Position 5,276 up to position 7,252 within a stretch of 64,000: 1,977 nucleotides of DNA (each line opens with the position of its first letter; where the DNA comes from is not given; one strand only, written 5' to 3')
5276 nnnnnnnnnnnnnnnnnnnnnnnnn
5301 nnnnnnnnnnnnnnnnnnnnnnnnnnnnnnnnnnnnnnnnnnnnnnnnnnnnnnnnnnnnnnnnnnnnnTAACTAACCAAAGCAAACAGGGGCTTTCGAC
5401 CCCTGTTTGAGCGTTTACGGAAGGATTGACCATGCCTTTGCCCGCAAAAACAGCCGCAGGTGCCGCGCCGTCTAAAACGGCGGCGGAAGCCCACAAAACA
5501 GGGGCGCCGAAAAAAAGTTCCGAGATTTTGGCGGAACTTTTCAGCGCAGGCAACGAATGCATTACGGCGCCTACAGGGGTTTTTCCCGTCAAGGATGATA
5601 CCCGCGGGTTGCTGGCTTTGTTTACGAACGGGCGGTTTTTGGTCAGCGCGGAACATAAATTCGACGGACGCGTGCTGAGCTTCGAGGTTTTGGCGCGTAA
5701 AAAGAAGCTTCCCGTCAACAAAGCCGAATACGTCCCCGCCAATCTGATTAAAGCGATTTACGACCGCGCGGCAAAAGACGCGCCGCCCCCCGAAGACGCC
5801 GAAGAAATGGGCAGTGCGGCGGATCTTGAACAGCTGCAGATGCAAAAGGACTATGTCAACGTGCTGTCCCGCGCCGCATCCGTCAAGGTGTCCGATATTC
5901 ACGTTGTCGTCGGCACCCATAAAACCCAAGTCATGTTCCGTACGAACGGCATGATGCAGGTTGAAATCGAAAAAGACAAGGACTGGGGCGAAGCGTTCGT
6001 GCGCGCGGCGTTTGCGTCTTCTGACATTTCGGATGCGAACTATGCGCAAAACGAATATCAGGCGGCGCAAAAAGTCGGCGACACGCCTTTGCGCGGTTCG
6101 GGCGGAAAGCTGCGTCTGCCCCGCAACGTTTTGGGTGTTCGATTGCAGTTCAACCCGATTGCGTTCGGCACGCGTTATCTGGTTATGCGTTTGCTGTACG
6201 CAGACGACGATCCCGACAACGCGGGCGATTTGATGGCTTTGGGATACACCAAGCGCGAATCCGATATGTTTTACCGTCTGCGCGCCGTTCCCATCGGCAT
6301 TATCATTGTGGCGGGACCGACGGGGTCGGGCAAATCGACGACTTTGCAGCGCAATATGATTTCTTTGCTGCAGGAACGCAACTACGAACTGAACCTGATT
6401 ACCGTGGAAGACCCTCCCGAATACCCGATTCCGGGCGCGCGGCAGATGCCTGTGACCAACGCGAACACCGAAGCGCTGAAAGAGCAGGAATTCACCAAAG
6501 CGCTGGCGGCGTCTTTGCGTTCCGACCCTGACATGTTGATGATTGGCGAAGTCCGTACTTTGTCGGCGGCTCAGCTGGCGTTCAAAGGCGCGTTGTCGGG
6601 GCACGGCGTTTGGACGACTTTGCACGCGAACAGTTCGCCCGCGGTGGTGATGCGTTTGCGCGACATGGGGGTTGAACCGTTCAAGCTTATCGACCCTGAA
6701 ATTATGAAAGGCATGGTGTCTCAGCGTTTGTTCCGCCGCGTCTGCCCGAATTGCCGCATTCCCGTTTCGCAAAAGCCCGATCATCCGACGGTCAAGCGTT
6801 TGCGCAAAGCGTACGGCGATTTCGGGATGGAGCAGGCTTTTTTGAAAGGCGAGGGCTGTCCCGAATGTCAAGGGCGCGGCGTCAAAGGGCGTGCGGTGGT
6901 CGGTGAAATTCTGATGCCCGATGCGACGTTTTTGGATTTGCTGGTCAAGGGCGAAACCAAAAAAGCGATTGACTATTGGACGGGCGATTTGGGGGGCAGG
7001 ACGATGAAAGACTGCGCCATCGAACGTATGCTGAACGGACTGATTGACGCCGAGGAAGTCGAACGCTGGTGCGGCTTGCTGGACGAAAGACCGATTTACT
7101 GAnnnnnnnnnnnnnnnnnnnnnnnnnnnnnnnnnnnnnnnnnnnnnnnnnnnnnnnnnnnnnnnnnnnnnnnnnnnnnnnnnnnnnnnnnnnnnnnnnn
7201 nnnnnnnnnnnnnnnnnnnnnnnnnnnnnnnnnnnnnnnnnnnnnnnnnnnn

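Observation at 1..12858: Type IVb (Tcp/Bfp/R64-thin-pilus-like) pilus assembly cluster in core chromosomal context, with no major pilin or prepilin peptidase visible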

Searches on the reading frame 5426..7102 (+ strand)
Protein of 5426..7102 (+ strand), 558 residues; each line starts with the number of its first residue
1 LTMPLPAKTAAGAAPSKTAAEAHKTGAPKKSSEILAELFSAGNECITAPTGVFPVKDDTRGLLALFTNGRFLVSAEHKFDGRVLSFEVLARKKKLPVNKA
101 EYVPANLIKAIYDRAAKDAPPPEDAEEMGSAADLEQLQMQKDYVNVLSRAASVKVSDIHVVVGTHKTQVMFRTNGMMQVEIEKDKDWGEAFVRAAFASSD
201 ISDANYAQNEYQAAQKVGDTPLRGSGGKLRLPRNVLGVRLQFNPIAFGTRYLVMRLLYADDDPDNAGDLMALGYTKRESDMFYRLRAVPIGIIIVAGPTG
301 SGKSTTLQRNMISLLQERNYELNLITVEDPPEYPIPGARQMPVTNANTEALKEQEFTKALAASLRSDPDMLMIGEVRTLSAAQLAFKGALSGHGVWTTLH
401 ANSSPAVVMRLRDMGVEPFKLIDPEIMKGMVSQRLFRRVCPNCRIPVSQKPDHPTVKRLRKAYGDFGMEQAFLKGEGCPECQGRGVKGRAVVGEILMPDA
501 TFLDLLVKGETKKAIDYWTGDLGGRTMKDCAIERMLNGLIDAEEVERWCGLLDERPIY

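Call 5: search_protein_families(library=pfam, proteins=[window:5426-7102:+], max_evalue=0.1)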
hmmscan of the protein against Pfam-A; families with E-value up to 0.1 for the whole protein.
window:5426-7102:+ (558 aa): 9 families
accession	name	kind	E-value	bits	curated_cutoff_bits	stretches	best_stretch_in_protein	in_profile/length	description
PF00437.27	T2SSE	-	9.8e-65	219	24.9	1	141-547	10-370/370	Type II/IV secretion system protein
PF13401.12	AAA_22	-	0.0015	19.3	27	1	291-383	6-100/130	AAA domain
PF01580.24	FtsK_SpoIIIE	-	0.0042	17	24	1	284-316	34-65/221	FtsK/SpoIIIE family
PF25199.1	nSTAND_NTPase5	-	0.0045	17.2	34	1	292-322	43-73/145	Novel STAND NTPase 5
PF17915.7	zf_Rg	-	0.015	15.1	25.5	0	433-447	3-17/49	Reverse gyrase zinc finger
PF13191.12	AAA_16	-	0.044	14.7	32.6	0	282-317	16-51/167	AAA ATPase domain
PF13173.12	AAA_14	-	0.045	14.2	27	1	292-390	4-85/129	AAA domain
PF13555.12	AAA_29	-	0.052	13.8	27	0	291-307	23-39/61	P-loop containing region of AAA domain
PF00580.27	UvrD-helicase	-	0.072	13.2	23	0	292-325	16-48/271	UvrD/REP helicase N-terminal domain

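Call 6: search_protein_families(library=ncbifam, proteins=[window:5426-7102:+], max_evalue=0.1)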
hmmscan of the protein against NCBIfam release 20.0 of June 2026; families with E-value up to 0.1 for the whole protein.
window:5426-7102:+ (558 aa): 18 families
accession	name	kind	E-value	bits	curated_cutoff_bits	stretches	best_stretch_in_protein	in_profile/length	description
TIGR02533.1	type_II_gspE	equivalog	9.2e-69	232.3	630.25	1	145-547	115-484/486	type II secretion system ATPase GspE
TIGR02538.1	type_IV_pilB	equivalog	2e-60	205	675.65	1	144-547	186-560/564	type IV-A pilus assembly ATPase PilB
NF053534.1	T4PilAsmATPsTfpB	equivalog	1.2e-52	179.1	850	1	234-547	284-580/584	type IV pilus assembly ATPase TfpB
NF007755.0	PRK10436.1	equivalog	1.1e-46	159.4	617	1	143-551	88-461/465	type II secretion system protein GspE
NF041000.1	ATPase_ComGA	equivalog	1.4e-38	132.4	300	1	145-436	2-265/267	competence type IV pilus ATPase ComGA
TIGR01420.1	pilT_fam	subfamily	4.6e-30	105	319.1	1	282-439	114-271/343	PilT/PilU family type 4a pilus ATPase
TIGR02525.1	plasmid_TraJ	equivalog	2.8e-16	59.5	368.3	1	278-411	138-269/372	plasmid transfer ATPase TraJ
NF058587.1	archaellum_moto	equivalog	9.5e-15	54.3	550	1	293-412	278-394/527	archaellum flagellar ATPase motor FlaI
TIGR02788.1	VirB11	equivalog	4.4e-13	48.9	249.95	1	279-415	133-266/308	P-type DNA transfer ATPase VirB11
TIGR03819.1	heli_sec_ATPase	hypoth_equivalog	8.8e-13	48.1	373.15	1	212-415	112-301/340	TadA family conjugal transfer-associated ATPase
TIGR02524.1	dot_icm_DotB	equivalog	3e-12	46.4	463.3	1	291-411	135-256/358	Dot/Icm type IV secretion system ATPase DotB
TIGR02782.1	TrbB_P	equivalog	7.4e-11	41.9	304.55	1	293-415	139-256/303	P-type conjugative transfer ATPase TrbB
NF053672.1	bindosome_BasE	exception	3.4e-10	39.3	1000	1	294-412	274-389/512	bindosome assembly system ATPase subunit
NF010425.0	PRK13851.1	equivalog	1.2e-08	34.2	461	1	280-402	152-271/344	type IV secretion system protein VirB11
NF010407.0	PRK13833.1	subfamily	3.2e-08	33.4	499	1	293-417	147-265/323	conjugal transfer protein TrbB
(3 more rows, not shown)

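Call 56: search_dna_similar(query=window:5426-7102:+, collection=plasmids, mode=protein, max_rows=15, rows=best)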
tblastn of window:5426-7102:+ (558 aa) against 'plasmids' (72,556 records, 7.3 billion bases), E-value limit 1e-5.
Records with a match: 4360; places in all: 5479; records where one place covers at least 80% of the query: 119.
Best place of each record, by identity: <60% 4360.
By first word of the organism name: Escherichia 2213; Salmonella 522; Pseudomonas 239; Acinetobacter 162; Shigella 142; Ralstonia 122; Serratia 99; Burkholderia 80; Klebsiella 78; Vibrio 75; and 169 more.
By predicted mobility (MOB-suite, as given by PLSDB): conjugative 2752; non-mobilizable 1047; mobilizable 561.
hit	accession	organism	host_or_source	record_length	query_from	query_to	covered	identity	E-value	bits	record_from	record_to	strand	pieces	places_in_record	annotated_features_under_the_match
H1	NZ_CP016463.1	Bosea sp. RAC05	Microbial isolate,Algal phycosphere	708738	42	554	92%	36.6%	8e-97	330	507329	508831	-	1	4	ATPase, T2SS/T4P/T4SS family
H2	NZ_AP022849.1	Bosea sp. ANAM02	Callyspongia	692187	25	552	95%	34.8%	2e-90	311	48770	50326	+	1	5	ATPase, T2SS/T4P/T4SS family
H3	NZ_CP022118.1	Salmonella enterica subsp. enterica serovar Macclesfield ...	-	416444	24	555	95%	34.4%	5e-92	316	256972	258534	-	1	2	ATPase, T2SS/T4P/T4SS family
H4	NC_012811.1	Methylorubrum extorquens AM1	-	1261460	34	547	92%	35.4%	3e-88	305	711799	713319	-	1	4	none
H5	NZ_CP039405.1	Escherichia coli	Homo sapiens,feces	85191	43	540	89%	36.5%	2e-85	297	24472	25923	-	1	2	ATPase, T2SS/T4P/T4SS family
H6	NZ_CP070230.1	Escherichia coli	Homo sapiens,stool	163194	43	540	89%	36.5%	2e-85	297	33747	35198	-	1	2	ATPase, T2SS/T4P/T4SS family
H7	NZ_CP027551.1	Escherichia coli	Homo sapiens,stool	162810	51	540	88%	36.5%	5e-84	293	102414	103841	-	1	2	none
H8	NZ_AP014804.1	Escherichia coli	-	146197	29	540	92%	34.9%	1e-80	283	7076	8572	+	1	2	bfpD: bundle-forming pilus extension ATPase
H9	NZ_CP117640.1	Escherichia albertii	Grus grus,whole organism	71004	29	540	92%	34.8%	1e-80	283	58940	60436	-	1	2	bfpD: bundle-forming pilus extension ATPase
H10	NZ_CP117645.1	Escherichia albertii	Grus grus,whole organism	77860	29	540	92%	34.8%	1e-80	283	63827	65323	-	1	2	bfpD: bundle-forming pilus extension ATPase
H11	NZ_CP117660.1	Escherichia albertii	Grus grus,whole organism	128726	29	540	92%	34.8%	1e-80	283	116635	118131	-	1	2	bfpD: bundle-forming pilus extension ATPase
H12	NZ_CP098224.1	Escherichia coli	Canis lupus familiaris,Rectal swab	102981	46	553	91%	35.0%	1e-84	295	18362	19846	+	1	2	ATPase, T2SS/T4P/T4SS family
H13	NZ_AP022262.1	Escherichia coli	-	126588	46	553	91%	35.0%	1e-84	295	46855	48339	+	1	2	ATPase, T2SS/T4P/T4SS family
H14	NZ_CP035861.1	Escherichia coli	Homo sapiens,stool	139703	46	553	91%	35.0%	1e-84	295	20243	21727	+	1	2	ATPase, T2SS/T4P/T4SS family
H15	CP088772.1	Escherichia coli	Homo sapiens,blood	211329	46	553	91%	34.9%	1e-84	295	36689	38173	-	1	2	tadA: Flp pilus assembly complex ATPase component TadA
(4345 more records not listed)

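Call 58: get_annotated_region(hit=H1, flank=10000)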
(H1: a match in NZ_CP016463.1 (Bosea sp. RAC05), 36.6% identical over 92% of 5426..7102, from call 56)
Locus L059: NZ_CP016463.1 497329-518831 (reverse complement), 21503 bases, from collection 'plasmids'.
description: Bosea sp. RAC05 plasmid pBSY19_1, complete sequence
organism: Bosea sp. RAC05 (NCBI taxid 1842539)
taxonomy: Bacteria; Pseudomonadota; Alphaproteobacteria; Hyphomicrobiales; Boseaceae; Bosea; Bosea sp. RAC05
host: -; source: Microbial isolate,Algal phycosphere; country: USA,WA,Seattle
typing (MOB-suite, as given by PLSDB): non-mobilizable
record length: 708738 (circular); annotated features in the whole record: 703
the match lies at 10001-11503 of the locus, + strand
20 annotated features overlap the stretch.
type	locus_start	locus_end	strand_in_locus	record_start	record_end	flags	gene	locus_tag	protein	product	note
CDS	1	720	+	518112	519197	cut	-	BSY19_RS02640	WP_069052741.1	replication initiation protein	GO:0006270 - DNA replication initiation [Evidence IEA]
CDS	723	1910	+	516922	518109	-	-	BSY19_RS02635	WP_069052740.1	hypothetical protein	-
CDS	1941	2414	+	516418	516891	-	-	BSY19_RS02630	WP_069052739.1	hypothetical protein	-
CDS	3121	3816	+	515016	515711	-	-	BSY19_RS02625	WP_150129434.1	hypothetical protein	-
CDS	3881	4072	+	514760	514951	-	-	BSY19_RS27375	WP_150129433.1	hypothetical protein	-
CDS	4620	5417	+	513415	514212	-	-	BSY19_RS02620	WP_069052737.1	toxin co-regulated pilus biosynthesis Q family protein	-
CDS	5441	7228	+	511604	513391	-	-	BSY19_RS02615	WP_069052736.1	secretin N-terminal domain-containing protein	GO:0009297 - pilus assembly [Evidence IEA]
CDS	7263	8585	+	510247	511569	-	pilO2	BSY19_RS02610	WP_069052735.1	type 4b pilus protein PilO2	-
CDS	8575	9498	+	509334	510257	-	-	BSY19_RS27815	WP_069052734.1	hypothetical protein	-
CDS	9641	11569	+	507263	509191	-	-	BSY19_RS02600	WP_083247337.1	ATPase, T2SS/T4P/T4SS family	-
CDS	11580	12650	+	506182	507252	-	-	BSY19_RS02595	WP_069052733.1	type II secretion system F family protein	-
CDS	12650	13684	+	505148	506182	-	-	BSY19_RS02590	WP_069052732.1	ATPase, T2SS/T4P/T4SS family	-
CDS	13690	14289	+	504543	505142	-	-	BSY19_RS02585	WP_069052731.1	hypothetical protein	-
CDS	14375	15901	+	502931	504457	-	pilV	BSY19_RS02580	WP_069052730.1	shufflon system plasmid conjugative transfer pilus tip adhesin PilV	-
CDS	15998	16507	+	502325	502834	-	-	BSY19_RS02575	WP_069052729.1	hypothetical protein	-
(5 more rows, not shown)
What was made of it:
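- The gene order matches the Bosea pBSY19_1 cluster: TcpQ, secretin, PilO2, hypothetical, ATPase, platform, ..., PilV (call 58).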

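Call 69: search_protein_families(library=pfam, proteins=[L059:14375-15901:+, L059:13690-14289:+, L059:12650-13684:+, L059:8575-9498:+, L059:15998-16507:+], max_evalue=1)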
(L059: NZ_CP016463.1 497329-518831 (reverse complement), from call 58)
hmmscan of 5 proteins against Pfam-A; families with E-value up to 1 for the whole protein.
L059:14375-15901:+ (508 aa): 2 families
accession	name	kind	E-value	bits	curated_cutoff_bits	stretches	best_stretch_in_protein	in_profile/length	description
PF04917.17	Shufflon_N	-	3.6e-11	43.6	27.5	1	95-313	32-241/324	Bacterial shufflon protein, N-terminal constant region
PF07963.17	N_methyl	-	0.012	15.6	21.2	1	15-37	3-25/27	Prokaryotic N-terminal methylation motif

L059:13690-14289:+ (199 aa): 1 family
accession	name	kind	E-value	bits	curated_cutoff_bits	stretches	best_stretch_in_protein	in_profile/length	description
PF17548.7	p6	-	0.2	12.1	25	1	82-106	44-68/76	Histone-like Protein p6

L059:12650-13684:+ (344 aa): 11 families
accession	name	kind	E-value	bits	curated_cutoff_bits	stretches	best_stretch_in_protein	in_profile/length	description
PF00437.27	T2SSE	-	3.9e-28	98.6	24.9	1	135-287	139-279/370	Type II/IV secretion system protein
PF00005.33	ABC_tran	-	0.0045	18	25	1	140-195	13-68/137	ABC transporter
PF13401.12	AAA_22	-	0.0053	17.5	27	1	137-178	4-44/130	AAA domain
PF20720.3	nSTAND3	-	0.0055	16.8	27.2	1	136-178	15-56/155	Novel STAND NTPase 3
PF13191.12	AAA_16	-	0.0068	17.4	32.6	1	134-233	19-94/167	AAA ATPase domain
PF01580.24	FtsK_SpoIIIE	-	0.011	15.7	24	1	126-165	27-66/221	FtsK/SpoIIIE family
PF06414.18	Zeta_toxin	-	0.015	15.2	22.3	1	140-174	18-51/199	Zeta toxin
PF01935.23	DUF87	-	0.039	14.5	23.2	1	142-163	27-48/220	Helicase HerA, central domain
PF06745.19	ATPase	-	0.051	13.4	26.6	1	140-189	21-71/231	KaiC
PF11602.14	NTPase_P4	-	0.14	11.8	27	0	137-171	110-144/320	ATPase P4 of dsRNA bacteriophage phi-12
PF00448.28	SRP54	-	0.19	11.8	22.7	1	140-162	3-25/196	SRP54-type protein, GTPase domain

L059:8575-9498:+ (307 aa): 0 families

L059:15998-16507:+ (169 aa): 0 families

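Call 89: search_protein_families(library=ncbifam, proteins=[L059:13690-14289:+, L059:15998-16507:+, L059:12650-13684:+], max_evalue=0.01)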
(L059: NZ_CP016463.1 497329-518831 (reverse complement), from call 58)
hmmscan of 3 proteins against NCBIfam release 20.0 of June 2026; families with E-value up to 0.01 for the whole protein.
L059:13690-14289:+ (199 aa): 0 families

L059:15998-16507:+ (169 aa): 0 families

L059:12650-13684:+ (344 aa): 19 families
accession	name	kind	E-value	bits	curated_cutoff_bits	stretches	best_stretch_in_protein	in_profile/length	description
TIGR01420.1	pilT_fam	subfamily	1e-31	110.4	319.1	1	82-329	77-306/343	PilT/PilU family type 4a pilus ATPase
NF041000.1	ATPase_ComGA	equivalog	4.2e-27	94.8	300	1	135-263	125-249/267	competence type IV pilus ATPase ComGA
TIGR02533.1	type_II_gspE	equivalog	4.9e-24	84.8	630.25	1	134-259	239-359/486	type II secretion system ATPase GspE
NF007755.0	PRK10436.1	equivalog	3e-23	82.2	617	1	135-286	216-355/465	type II secretion system protein GspE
TIGR02525.1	plasmid_TraJ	equivalog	6.8e-23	81.2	368.3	1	83-323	100-329/372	plasmid transfer ATPase TraJ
NF053534.1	T4PilAsmATPsTfpB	equivalog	1.3e-20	73.4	850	1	137-258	335-451/584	type IV pilus assembly ATPase TfpB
TIGR02538.1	type_IV_pilB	equivalog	1.8e-20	73.1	675.65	1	135-258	313-431/564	type IV-A pilus assembly ATPase PilB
TIGR02524.1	dot_icm_DotB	equivalog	1.1e-15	57.7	463.3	1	137-285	133-284/358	Dot/Icm type IV secretion system ATPase DotB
TIGR02782.1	TrbB_P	equivalog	2.1e-14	53.5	304.55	1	141-285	139-280/303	P-type conjugative transfer ATPase TrbB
TIGR02788.1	VirB11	equivalog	5.4e-14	51.9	249.95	1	141-285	147-296/308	P-type DNA transfer ATPase VirB11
NF058587.1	archaellum_moto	equivalog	1.6e-11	43.7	550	1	141-256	278-393/527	archaellum flagellar ATPase motor FlaI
NF053672.1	bindosome_BasE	exception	1.4e-10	40.5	1000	1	142-300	274-425/512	bindosome assembly system ATPase subunit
NF010425.0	PRK13851.1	equivalog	2e-10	40.1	461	1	140-281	164-306/344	type IV secretion system protein VirB11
TIGR03819.1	heli_sec_ATPase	hypoth_equivalog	2.8e-10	39.9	373.15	1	141-284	181-326/340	TadA family conjugal transfer-associated ATPase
NF010469.0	PRK13894.1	subfamily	1.6e-09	37.6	508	1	141-300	152-305/320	conjugal transfer ATPase TrbB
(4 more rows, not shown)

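Call 98: search_dna_similar(query=window:5426-7102:+, collection=plasmids, mode=protein, max_rows=45, rows=spread)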
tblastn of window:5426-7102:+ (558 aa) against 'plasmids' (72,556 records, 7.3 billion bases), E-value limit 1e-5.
Records with a match: 4360; places in all: 5479; records where one place covers at least 80% of the query: 119.
Best place of each record, by identity: <60% 4360.
By first word of the organism name: Escherichia 2213; Salmonella 522; Pseudomonas 239; Acinetobacter 162; Shigella 142; Ralstonia 122; Serratia 99; Burkholderia 80; Klebsiella 78; Vibrio 75; and 169 more.
By predicted mobility (MOB-suite, as given by PLSDB): conjugative 2752; non-mobilizable 1047; mobilizable 561.
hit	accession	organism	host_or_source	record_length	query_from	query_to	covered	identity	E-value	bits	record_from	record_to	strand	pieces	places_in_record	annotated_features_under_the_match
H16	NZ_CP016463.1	Bosea sp. RAC05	Microbial isolate,Algal phycosphere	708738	42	554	92%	36.6%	8e-97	330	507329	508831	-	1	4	ATPase, T2SS/T4P/T4SS family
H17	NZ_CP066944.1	Xanthomonas campestris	Brassica oleracea var. capitata,Cell ...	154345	35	547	92%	27.6%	1e-40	165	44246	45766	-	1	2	ATPase, T2SS/T4P/T4SS family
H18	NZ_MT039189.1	Serratia proteamaculans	-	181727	140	554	74%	32.0%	1e-48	189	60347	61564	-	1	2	ATPase, T2SS/T4P/T4SS family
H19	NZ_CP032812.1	Escherichia coli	water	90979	146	547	72%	32.2%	4e-39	160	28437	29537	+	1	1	gspE: type II secretion system ATPase GspE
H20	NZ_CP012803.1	Escherichia coli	culture collection specimen,derived ...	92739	146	547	72%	32.2%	4e-39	160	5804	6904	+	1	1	gspE: type II secretion system ATPase GspE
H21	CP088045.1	Escherichia coli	animal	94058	146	547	72%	32.2%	4e-39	160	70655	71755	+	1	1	gspE: type II secretion system ATPase GspE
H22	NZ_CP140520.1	Escherichia coli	-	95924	146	547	72%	32.2%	4e-39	160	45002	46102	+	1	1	gspE: type II secretion system ATPase GspE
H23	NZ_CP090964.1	Edwardsiella piscicida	Silurus asotus (catfish)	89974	135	541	73%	31.2%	9e-48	186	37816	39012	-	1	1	ATPase, T2SS/T4P/T4SS family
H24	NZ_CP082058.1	Escherichia coli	Homo sapiens,CSF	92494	139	541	72%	30.0%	3e-47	185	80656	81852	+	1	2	ATPase, T2SS/T4P/T4SS family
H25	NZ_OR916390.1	Escherichia coli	-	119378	139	541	72%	30.0%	5e-45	178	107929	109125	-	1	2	ATPase, T2SS/T4P/T4SS family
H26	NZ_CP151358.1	Shigella sonnei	-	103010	139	541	72%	29.7%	1e-46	183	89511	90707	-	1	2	ATPase, T2SS/T4P/T4SS family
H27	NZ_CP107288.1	Escherichia coli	Water from a lake,Whole organism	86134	139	541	72%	29.7%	1e-46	183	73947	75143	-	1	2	ATPase, T2SS/T4P/T4SS family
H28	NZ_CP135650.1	Escherichia coli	-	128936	139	541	72%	29.7%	1e-46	183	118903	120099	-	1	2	ATPase, T2SS/T4P/T4SS family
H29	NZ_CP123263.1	Escherichia coli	chicken,individual chicken feces,feces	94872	138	541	72%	29.3%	1e-31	138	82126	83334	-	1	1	ATPase, T2SS/T4P/T4SS family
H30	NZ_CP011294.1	Salmonella enterica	Homo sapiens,alloplastic vascular ...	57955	140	541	72%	29.1%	7e-44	175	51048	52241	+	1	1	ATPase, T2SS/T4P/T4SS family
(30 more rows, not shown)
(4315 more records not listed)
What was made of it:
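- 5426..7102 (+): g5: PilQ-type assembly ATPase. The start is probably the ATG at 5432. Its best plasmid matches lie in T4b clusters (calls 56, 98).
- On Type IVb pilus, R64/PAPI-1 ('PilO2') variant: T4b-cluster ATPases score 283-330 bits over the full length, against 160 bits for GspE (calls 56, 98).
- The ATPase is closest to T4b ATPases (calls 56, 98).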
